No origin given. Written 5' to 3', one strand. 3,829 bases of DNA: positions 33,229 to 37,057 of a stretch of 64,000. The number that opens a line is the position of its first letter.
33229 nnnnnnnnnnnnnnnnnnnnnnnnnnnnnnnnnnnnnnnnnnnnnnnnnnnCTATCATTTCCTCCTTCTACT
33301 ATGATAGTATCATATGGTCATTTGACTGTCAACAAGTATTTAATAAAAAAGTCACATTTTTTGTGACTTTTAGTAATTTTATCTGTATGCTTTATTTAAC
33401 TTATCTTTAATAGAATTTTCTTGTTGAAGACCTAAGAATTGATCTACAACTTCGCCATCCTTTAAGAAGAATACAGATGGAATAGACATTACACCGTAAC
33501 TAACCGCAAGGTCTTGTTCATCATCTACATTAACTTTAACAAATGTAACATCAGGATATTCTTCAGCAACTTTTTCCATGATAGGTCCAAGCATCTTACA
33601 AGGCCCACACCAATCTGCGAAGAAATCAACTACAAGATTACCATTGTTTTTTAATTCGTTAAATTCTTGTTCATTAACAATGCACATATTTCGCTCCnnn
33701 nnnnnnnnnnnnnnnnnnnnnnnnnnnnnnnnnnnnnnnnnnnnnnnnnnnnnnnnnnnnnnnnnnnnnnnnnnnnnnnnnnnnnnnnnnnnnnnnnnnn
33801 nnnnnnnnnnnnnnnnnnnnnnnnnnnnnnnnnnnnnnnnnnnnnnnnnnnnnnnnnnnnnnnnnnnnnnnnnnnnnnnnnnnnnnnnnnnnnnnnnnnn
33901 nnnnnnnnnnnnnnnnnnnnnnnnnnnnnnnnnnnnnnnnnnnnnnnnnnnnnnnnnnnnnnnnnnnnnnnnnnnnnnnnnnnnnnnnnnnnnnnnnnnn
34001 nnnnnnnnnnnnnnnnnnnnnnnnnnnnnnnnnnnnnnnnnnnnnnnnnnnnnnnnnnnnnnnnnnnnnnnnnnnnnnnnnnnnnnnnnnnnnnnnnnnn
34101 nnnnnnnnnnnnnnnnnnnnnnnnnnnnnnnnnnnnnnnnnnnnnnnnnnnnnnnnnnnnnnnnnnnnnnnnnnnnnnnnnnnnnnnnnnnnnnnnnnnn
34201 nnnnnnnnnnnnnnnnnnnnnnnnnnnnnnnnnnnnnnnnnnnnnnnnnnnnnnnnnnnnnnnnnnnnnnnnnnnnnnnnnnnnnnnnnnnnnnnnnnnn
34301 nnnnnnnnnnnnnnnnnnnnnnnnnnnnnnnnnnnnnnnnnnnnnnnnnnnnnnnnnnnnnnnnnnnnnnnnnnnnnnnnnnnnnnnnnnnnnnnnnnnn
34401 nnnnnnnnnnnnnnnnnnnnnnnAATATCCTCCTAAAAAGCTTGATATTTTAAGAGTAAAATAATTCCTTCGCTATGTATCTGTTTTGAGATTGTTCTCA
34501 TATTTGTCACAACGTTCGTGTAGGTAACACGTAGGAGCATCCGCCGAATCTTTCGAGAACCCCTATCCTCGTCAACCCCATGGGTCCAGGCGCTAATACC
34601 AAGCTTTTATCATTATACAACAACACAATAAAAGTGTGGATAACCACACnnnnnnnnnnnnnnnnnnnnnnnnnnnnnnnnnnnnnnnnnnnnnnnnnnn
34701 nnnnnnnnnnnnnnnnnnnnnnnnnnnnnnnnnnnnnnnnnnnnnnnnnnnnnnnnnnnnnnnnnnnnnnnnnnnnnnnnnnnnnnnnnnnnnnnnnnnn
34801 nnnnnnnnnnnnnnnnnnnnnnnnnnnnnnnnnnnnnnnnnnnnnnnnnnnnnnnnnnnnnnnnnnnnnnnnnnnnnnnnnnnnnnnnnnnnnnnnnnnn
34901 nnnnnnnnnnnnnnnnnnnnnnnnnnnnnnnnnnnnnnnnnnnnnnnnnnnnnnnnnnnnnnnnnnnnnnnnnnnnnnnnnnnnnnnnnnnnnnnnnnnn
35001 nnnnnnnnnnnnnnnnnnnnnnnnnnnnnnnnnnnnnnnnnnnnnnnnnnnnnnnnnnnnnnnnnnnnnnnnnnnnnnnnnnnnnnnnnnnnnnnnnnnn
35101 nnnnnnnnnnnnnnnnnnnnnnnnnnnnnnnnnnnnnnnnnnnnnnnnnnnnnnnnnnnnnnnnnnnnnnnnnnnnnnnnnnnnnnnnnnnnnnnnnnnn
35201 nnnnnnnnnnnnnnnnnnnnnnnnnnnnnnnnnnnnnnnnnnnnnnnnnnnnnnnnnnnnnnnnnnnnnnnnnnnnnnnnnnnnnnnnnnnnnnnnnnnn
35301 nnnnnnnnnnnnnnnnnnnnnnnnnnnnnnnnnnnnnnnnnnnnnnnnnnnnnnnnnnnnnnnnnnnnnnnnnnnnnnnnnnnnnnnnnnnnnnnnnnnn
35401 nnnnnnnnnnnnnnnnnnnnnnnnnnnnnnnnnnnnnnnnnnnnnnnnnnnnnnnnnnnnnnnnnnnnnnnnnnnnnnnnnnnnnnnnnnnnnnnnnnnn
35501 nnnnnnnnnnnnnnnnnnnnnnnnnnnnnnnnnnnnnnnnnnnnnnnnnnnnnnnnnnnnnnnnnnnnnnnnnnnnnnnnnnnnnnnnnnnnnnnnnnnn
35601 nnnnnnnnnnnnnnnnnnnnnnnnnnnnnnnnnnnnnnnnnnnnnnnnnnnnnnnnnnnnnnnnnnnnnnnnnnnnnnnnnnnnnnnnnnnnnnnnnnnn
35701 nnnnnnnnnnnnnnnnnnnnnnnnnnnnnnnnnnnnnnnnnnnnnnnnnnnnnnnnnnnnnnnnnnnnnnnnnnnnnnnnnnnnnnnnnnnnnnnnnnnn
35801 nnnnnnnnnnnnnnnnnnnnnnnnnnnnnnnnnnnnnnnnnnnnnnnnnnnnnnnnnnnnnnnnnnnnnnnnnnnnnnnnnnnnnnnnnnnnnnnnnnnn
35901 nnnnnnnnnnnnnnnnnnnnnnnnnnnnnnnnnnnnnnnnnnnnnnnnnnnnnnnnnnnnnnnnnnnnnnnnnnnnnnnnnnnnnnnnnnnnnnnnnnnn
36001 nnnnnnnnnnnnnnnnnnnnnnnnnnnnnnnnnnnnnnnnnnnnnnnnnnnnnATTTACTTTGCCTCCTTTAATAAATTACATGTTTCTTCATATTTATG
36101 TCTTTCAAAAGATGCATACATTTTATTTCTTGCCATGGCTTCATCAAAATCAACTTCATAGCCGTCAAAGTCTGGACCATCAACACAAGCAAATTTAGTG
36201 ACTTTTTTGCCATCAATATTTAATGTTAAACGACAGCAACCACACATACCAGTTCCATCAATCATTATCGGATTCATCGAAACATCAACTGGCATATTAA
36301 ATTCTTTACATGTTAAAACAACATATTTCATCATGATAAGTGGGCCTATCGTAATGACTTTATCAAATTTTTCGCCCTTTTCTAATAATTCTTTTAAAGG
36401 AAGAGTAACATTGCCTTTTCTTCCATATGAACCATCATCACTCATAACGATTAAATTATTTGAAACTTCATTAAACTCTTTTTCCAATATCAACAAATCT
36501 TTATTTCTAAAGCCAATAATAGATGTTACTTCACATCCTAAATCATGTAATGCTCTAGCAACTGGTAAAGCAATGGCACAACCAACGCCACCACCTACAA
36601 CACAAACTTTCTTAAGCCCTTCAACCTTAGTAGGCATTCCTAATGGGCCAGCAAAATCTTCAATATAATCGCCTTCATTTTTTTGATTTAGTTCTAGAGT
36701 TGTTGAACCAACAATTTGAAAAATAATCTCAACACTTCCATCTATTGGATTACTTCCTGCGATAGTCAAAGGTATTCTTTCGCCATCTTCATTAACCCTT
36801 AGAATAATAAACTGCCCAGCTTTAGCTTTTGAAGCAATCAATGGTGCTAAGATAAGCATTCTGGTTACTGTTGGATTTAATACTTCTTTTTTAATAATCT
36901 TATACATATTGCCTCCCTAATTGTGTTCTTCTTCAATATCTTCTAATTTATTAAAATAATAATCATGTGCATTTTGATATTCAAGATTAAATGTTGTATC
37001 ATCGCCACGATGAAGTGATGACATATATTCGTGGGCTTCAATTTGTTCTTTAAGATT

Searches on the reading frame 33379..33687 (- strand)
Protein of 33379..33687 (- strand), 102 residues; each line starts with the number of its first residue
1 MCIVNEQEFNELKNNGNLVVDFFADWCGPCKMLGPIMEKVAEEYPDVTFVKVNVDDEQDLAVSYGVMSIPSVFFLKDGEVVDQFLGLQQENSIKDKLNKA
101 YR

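Call 4: search_protein_families(library=ncbifam, proteins=[window:33379-33687:-])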
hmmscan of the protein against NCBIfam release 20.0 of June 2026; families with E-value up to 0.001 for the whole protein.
window:33379-33687:- (102 aa): 13 families
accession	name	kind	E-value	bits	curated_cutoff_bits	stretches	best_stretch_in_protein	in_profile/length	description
TIGR01068.1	thioredoxin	equivalog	2.2e-33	114.4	96.8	1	5-99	2-99/101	thioredoxin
NF008229.0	PRK10996.1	equivalog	1.9e-21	76.3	125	1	11-100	48-138/141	thioredoxin TrxC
NF006898.0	PRK09381.1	equivalog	2.7e-21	76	138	1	10-97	16-104/109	thioredoxin TrxA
NF047697.1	ThioredTrxAClost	equivalog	3.1e-17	62.7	140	1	1-97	1-101/105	thioredoxin TrxA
TIGR01126.1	pdi_dom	equivalog_domain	7.9e-17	61.5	107.2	1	5-99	2-103/105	protein disulfide-isomerase domain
TIGR01130.1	ER_PDI_fam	subfamily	2.9e-14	53.5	344.25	1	4-94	6-101/476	protein disulfide-isomerase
NF002854.0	PRK03147.1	subfamily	2.6e-10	40.5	170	2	6-62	54-110/176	thiol-disulfide oxidoreductase ResA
NF041202.1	StoA_CxxC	exception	1.7e-07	31.2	210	0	18-54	55-92/163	endospore biogenesis thiol-disulfide oxidoreductase StoA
TIGR00411.1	redox_disulf_1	equivalog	4.7e-07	29.8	92.75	1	24-99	8-80/82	MJ0307 family thioredoxin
TIGR00385.1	dsbE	subfamily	7.8e-07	28.8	123.15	1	11-62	59-108/173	DsbE family thiol:disulfide interchange protein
NF045694.1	seleno_TsoB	exception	1.9e-06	26.2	805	1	15-77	474-545/572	rhodanese/DsbD fusion-like selenoprotein TsoB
TIGR02187.2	PDO_seleno_TRX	equivalog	2.6e-06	26.9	185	1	7-78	10-81/209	protein disulfide oxidoreductase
NF001419.0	PRK00293.1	subfamily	6.2e-06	25.1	330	1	8-82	469-552/574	protein-disulfide reductase DsbD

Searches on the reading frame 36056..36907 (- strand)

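Call 4: search_protein_families(library=ncbifam, proteins=[window:36056-36907:-])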
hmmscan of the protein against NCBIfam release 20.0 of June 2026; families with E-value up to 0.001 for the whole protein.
window:36056-36907:- (283 aa): 11 families
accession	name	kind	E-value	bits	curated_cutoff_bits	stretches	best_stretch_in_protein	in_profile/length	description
NF004862.0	PRK06222.1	subfamily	5.4e-111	370.6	220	1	1-277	1-273/281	sulfide/dihydroorotate dehydrogenase-like FAD/NAD-binding protein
NF009414.0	PRK12778.1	equivalog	2.6e-104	350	1103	1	1-273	1-269/752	bifunctional dihydroorotate dehydrogenase B NAD binding subunit/NADPH-dependent glutamate synthase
NF009413.0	PRK12775.1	equivalog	6.6e-81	272.5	1895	1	1-280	1-279/1006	putative trifunctional 2-polyprenylphenol hydroxylase/glutamate synthase subunit beta/ferritin domain-containing protein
NF009415.0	PRK12779.1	equivalog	6.6e-64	216.2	1519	1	2-270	651-936/944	putative bifunctional glutamate synthase subunit beta/2-polyprenylphenol hydroxylase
NF000796.0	PRK00054.1-1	equivalog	5.9e-37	127.3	224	1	26-267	27-249/254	dihydroorotate dehydrogenase electron transfer subunit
NF000797.0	PRK00054.1-2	equivalog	1.3e-36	126.3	270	1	3-248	18-261/267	dihydroorotate dehydrogenase electron transfer subunit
NF000798.0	PRK00054.1-3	equivalog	9e-35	120.5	219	1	25-253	28-243/244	dihydroorotate dehydrogenase electron transfer subunit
NF000799.0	PRK00054.1-4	equivalog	8.9e-30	103.6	314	1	5-252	10-256/258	dihydroorotate dehydrogenase electron transfer subunit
TIGR02911.1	sulfite_red_B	equivalog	1e-14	54.3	288.6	1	26-247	29-251/261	anaerobic sulfite reductase subunit AsrB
NF004470.0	PRK05802.1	equivalog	6.5e-13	48.4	313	1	3-238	69-312/330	sulfide/dihydroorotate dehydrogenase-like FAD/NAD-binding protein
NF006220.0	PRK08345.1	subfamily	1.4e-07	31.1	395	1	29-251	44-286/294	cytochrome-c3 hydrogenase subunit gamma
